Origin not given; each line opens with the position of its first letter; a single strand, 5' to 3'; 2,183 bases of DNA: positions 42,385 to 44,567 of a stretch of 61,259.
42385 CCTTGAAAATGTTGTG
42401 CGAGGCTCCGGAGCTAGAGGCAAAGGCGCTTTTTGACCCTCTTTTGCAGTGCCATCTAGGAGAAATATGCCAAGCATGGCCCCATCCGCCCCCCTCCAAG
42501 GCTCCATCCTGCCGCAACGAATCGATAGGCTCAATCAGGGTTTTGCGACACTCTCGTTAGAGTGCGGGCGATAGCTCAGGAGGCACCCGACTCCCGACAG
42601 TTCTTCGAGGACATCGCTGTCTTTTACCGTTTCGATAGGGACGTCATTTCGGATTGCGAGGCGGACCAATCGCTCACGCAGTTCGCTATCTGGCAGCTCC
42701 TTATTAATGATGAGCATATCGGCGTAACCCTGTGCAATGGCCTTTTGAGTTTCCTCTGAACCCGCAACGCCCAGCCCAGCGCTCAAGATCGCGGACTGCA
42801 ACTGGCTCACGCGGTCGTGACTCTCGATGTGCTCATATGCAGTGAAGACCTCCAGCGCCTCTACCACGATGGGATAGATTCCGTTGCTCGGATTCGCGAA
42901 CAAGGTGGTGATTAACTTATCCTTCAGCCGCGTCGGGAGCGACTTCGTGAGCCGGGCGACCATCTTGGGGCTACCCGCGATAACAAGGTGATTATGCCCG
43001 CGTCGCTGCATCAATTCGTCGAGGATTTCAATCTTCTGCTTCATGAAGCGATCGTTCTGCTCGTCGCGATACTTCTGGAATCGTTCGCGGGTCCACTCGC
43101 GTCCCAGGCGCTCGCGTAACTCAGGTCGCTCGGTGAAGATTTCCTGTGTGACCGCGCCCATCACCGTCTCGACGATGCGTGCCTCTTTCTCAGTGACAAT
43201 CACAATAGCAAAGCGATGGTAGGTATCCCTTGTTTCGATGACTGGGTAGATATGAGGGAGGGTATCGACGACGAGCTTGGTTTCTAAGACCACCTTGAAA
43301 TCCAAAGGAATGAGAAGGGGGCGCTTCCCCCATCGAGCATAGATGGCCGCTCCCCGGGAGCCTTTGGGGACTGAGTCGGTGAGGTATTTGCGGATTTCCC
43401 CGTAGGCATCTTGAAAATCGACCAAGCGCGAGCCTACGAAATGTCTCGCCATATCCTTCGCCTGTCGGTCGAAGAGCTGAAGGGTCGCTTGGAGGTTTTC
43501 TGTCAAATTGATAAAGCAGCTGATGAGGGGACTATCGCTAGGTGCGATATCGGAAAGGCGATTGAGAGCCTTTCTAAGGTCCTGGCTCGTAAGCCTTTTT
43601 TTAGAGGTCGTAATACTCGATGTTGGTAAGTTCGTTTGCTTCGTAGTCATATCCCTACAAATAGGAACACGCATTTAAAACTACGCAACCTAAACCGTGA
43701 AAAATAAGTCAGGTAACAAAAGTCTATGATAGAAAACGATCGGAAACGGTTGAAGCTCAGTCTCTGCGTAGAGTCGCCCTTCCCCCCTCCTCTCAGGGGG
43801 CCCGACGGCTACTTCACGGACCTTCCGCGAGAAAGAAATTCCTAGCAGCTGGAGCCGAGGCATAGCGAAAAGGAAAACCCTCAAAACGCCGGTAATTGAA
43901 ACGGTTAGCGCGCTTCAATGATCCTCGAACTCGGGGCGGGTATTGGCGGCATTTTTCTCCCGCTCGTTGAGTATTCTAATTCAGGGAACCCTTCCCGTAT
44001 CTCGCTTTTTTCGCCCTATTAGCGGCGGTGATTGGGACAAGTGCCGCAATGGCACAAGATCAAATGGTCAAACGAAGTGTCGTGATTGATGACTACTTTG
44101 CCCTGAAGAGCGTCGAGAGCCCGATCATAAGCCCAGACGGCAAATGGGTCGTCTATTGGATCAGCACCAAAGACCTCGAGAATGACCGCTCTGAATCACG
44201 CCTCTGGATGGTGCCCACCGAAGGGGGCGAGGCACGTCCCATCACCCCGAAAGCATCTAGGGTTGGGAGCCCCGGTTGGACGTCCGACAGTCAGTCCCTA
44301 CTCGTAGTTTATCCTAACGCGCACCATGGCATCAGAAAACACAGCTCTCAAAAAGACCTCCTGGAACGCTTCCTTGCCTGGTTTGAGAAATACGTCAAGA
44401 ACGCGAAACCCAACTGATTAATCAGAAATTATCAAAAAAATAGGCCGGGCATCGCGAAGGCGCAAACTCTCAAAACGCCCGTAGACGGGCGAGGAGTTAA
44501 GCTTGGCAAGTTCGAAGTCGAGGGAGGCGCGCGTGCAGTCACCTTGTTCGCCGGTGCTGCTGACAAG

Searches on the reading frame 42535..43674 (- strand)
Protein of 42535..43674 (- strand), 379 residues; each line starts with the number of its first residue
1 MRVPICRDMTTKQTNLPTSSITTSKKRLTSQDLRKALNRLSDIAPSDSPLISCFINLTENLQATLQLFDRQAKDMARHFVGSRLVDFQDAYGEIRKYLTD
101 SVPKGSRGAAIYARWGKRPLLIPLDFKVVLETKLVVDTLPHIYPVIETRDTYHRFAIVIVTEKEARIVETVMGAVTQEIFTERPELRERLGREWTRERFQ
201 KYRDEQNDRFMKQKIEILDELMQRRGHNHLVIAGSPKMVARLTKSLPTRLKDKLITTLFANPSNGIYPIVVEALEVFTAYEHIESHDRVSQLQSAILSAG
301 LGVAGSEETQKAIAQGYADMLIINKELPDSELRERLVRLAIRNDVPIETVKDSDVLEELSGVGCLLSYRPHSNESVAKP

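Call 18: search_protein_families(library=pfam, proteins=[window:42535-43674:-], max_evalue=0.001)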
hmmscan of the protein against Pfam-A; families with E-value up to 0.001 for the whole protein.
window:42535-43674:- (379 aa): 5 families
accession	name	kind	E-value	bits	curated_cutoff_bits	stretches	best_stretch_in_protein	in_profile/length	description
PF18854.6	baeRF_family10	-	1.1e-19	71.6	27.1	1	140-263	1-127/143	Bacterial archaeo-eukaryotic release factor family 10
PF18846.6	baeRF_family5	-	1.5e-06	28.8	27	1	156-268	4-128/132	Bacterial archaeo-eukaryotic release factor family 5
PF18856.6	baeRF_family12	-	3.3e-05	24.9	27.7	1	201-262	65-126/138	Bacterial archaeo-eukaryotic release factor family 12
PF18844.6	baeRF_family2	-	6.1e-05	23.6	26.9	1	174-256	23-105/149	Bacterial archaeo-eukaryotic release factor family 2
PF10116.14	Host_attach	-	0.00035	21.6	26.7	1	177-257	38-121/138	Protein required for attachment to host cells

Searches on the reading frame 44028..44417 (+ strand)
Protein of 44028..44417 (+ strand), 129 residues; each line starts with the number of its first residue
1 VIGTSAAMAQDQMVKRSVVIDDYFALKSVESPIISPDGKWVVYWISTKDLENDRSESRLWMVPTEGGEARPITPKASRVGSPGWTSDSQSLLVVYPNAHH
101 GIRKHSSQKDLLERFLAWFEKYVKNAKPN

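Call 18: search_protein_families(library=pfam, proteins=[window:44028-44417:+], max_evalue=0.001)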
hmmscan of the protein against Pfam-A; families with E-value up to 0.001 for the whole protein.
window:44028-44417:+ (129 aa): 2 families
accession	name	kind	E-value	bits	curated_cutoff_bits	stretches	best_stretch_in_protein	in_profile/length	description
PF00326.27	Peptidase_S9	-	2.1e-05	24.6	22.6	1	87-125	174-212/213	Prolyl oligopeptidase family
PF07676.18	PD40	-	0.00017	21.9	20.9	0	30-43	12-25/38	WD40-like Beta Propeller Repeat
